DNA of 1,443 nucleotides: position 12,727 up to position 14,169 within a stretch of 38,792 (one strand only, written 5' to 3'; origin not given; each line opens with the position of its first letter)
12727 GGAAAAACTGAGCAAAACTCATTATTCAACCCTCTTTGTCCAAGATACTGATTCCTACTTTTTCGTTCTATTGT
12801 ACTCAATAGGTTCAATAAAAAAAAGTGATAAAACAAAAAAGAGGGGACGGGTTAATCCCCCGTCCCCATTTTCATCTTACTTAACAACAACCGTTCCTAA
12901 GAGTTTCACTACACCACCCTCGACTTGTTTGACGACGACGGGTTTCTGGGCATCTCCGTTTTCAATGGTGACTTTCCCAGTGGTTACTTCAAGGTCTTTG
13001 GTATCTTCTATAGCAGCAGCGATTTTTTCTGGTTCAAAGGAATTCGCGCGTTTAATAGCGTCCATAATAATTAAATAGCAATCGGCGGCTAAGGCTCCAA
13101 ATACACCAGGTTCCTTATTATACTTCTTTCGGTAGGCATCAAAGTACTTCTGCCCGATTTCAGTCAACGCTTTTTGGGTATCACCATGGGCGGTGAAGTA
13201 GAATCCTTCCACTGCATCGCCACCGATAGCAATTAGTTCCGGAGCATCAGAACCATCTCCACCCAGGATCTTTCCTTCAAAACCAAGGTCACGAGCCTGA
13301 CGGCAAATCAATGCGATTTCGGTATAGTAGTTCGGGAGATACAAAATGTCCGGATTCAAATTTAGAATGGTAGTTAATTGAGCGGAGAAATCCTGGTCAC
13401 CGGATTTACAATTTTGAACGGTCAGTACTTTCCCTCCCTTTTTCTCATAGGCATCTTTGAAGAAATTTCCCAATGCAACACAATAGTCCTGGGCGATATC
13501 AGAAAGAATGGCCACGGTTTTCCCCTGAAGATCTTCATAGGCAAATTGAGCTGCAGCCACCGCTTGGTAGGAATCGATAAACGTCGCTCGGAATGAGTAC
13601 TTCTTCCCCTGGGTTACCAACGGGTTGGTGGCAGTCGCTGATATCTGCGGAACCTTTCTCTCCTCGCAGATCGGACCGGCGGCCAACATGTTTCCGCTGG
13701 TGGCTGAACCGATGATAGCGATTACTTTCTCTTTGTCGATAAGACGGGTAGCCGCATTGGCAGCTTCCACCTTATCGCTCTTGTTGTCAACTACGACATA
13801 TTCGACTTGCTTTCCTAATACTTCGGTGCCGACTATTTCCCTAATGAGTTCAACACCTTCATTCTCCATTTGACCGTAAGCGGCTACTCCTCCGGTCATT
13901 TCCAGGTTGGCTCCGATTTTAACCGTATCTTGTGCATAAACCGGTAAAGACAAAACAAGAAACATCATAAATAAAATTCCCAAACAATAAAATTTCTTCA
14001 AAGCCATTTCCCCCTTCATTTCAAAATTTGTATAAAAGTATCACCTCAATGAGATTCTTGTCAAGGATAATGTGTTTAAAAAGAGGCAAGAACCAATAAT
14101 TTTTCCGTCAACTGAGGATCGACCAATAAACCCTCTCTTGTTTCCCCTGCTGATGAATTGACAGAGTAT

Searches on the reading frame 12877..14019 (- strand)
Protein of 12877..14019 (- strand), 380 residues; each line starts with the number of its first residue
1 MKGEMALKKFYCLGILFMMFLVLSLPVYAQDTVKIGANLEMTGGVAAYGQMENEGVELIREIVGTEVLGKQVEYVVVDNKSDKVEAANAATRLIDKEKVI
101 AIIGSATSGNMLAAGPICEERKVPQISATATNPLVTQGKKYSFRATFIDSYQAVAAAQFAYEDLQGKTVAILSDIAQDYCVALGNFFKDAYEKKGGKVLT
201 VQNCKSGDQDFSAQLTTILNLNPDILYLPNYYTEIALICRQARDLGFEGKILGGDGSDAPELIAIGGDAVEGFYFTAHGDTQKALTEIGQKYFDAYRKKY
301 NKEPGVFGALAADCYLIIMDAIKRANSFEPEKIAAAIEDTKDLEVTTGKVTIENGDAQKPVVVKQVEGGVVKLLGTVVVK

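Call 77: search_protein_families(library=pfam, proteins=[window:12877-14019:-], max_evalue=0.001)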
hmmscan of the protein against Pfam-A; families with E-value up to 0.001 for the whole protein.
window:12877-14019:- (380 aa): 3 families
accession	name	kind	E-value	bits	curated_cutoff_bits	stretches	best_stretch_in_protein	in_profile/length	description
PF13458.12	Peripla_BP_6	-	1.8e-52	179.6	31.7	1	32-368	1-341/343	Periplasmic binding protein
PF01094.35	ANF_receptor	-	2.9e-21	76.4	25.4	1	68-360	20-343/353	Receptor family ligand binding region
PF13433.12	Peripla_BP_5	-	4.3e-15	56.1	27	1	34-363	2-333/363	Periplasmic binding protein domain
